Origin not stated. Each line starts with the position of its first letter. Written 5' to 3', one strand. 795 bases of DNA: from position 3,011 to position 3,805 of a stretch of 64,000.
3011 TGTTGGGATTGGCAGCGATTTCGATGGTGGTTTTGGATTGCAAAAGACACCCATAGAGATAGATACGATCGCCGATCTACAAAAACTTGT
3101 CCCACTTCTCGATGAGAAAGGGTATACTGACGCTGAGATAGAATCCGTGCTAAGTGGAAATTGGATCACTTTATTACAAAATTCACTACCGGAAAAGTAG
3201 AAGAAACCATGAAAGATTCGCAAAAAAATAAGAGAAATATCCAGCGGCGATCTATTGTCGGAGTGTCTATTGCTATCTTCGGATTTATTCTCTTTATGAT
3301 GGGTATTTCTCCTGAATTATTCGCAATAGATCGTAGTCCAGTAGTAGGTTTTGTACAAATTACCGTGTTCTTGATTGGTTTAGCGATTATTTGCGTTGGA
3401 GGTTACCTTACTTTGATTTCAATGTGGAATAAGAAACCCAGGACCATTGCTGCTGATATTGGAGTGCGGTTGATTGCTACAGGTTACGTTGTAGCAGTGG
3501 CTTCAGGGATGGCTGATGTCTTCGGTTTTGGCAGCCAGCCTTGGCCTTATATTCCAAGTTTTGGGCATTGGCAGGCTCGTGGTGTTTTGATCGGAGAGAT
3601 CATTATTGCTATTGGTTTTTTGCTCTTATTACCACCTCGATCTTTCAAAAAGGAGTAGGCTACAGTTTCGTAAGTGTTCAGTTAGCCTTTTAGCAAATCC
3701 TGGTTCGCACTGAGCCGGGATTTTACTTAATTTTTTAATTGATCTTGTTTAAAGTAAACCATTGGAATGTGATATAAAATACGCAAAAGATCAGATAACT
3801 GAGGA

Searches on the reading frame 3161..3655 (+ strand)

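Call 30: search_protein_families(library=pfam, proteins=[window:3161-3655:+], max_evalue=0.0001)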
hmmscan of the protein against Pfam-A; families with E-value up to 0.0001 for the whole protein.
window:3161-3655:+ (165 aa): 0 families

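Call 36: search_protein_families(library=ncbifam, proteins=[window:3161-3655:+], max_evalue=0.01)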
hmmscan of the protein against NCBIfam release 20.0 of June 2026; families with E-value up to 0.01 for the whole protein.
window:3161-3655:+ (165 aa): 1 family
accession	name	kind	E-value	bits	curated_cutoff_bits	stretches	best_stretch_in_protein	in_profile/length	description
NF058603.1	SCO2097_fam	equivalog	0.0047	17.3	110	1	16-83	28-81/129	SCO2097 family morphological protein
